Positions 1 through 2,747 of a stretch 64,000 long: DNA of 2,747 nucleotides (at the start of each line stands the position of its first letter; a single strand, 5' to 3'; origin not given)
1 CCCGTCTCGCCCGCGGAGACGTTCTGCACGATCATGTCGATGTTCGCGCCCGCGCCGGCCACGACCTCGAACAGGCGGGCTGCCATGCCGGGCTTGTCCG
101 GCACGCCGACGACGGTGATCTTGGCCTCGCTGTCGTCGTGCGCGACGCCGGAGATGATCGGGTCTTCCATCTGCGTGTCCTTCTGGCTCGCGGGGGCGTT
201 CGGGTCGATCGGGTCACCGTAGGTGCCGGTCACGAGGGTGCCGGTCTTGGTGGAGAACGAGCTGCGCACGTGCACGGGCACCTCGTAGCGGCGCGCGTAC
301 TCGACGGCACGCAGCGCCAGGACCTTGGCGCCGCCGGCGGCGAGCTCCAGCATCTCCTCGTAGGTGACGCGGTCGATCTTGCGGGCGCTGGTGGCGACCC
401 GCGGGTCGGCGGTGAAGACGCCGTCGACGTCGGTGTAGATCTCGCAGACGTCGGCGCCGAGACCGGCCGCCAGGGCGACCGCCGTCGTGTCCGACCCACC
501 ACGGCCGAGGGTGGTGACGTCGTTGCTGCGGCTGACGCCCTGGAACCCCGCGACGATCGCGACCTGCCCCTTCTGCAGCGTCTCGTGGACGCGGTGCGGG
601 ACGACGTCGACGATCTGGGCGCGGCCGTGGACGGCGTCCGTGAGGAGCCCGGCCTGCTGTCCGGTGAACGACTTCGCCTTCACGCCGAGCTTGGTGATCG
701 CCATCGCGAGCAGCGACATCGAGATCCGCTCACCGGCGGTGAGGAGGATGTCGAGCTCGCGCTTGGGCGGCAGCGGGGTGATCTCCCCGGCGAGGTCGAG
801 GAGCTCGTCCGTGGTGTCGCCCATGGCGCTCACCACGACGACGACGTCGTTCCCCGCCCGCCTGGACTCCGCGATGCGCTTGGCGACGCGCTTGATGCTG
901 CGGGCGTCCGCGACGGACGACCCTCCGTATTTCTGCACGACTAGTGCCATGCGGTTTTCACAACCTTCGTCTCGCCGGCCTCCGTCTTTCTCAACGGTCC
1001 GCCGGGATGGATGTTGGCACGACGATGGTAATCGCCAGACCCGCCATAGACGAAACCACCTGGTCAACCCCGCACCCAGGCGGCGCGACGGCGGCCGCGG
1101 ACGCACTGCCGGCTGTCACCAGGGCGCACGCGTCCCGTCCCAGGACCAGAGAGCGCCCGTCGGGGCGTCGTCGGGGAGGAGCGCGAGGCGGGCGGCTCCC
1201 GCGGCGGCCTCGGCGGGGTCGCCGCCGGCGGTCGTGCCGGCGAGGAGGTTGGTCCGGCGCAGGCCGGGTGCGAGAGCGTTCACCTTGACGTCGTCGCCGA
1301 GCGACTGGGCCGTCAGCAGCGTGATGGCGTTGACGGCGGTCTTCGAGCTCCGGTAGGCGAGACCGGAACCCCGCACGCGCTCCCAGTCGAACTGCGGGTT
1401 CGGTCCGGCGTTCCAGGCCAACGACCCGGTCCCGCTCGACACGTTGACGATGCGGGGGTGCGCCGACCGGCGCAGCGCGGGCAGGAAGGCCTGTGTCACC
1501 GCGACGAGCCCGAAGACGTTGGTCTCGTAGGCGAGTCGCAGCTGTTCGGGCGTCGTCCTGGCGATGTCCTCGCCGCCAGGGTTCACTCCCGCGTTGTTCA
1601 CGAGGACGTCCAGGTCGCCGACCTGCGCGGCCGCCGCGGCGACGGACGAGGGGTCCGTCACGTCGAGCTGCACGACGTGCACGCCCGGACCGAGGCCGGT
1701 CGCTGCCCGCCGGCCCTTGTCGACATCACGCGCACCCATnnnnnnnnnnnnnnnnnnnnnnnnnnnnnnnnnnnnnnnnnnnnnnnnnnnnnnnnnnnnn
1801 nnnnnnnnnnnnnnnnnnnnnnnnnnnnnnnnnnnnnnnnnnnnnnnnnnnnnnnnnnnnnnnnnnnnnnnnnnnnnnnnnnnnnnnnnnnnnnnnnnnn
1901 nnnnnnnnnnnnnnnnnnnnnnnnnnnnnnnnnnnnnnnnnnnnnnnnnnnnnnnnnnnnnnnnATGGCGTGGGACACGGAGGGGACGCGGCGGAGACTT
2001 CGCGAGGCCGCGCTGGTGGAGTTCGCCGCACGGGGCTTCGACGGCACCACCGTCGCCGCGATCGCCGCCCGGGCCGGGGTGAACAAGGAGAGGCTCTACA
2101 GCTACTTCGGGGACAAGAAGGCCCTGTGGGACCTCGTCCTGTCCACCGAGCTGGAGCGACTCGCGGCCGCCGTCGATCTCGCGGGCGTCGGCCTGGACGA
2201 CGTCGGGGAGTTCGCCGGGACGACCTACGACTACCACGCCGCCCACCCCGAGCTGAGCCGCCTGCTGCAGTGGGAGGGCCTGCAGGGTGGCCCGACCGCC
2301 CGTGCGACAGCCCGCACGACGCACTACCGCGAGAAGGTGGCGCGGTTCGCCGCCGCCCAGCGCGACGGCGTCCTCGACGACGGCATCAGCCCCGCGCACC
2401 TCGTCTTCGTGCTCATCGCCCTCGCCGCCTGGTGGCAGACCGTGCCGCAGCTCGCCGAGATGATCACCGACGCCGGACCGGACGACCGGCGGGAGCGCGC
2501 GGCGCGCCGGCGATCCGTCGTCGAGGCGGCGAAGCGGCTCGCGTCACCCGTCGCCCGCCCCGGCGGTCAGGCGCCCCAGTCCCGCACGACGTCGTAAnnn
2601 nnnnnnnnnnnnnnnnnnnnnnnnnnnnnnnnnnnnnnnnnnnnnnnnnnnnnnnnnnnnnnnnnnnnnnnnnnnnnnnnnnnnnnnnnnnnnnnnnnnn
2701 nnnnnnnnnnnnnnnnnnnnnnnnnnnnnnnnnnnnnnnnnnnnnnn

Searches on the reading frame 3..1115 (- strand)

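Call 38: search_protein_families(library=pfam, proteins=[window:3-1115:-], max_evalue=0.0001)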
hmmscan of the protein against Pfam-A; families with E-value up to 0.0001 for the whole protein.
window:3-1115:- (371 aa): 3 families
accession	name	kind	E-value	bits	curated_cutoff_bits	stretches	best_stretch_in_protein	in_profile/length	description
PF00696.33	AA_kinase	-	3.3e-55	187.8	24.9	1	58-285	2-234/234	Amino acid kinase family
PF22468.2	ACT_9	-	1.1e-07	32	27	1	333-367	1-37/61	ACT domain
PF01842.31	ACT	-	1.3e-07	31.7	27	1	334-367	3-36/66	ACT domain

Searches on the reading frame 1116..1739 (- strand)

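Call 38: search_protein_families(library=pfam, proteins=[window:1116-1739:-], max_evalue=0.0001)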
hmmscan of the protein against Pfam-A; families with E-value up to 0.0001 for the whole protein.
window:1116-1739:- (207 aa): 2 families
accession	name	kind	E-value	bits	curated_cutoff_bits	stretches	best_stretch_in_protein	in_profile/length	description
PF00106.31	adh_short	-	6.4e-25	88.2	26.6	1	17-110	48-144/195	short chain dehydrogenase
PF13561.12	adh_short_C2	-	1.4e-21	77.7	27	1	11-173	38-188/236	Enoyl-(Acyl carrier protein) reductase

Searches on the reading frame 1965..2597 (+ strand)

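Call 38: search_protein_families(library=pfam, proteins=[window:1965-2597:+], max_evalue=0.0001)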
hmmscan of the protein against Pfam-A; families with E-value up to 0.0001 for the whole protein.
window:1965-2597:+ (210 aa): 3 families
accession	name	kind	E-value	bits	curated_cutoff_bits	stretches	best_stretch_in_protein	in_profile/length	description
PF17926.6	TetR_C_21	-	1.8e-28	99.4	26.2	1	79-191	1-111/111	Tetracyclin repressor-like, C-terminal domain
PF00440.29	TetR_N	-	5.3e-14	52.2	24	1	14-54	3-43/47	Bacterial regulatory proteins, tetR family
PF17938.6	TetR_C_29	-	1.7e-09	38.3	26.2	1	81-188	6-118/119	Tetracyclin repressor-like, C-terminal domain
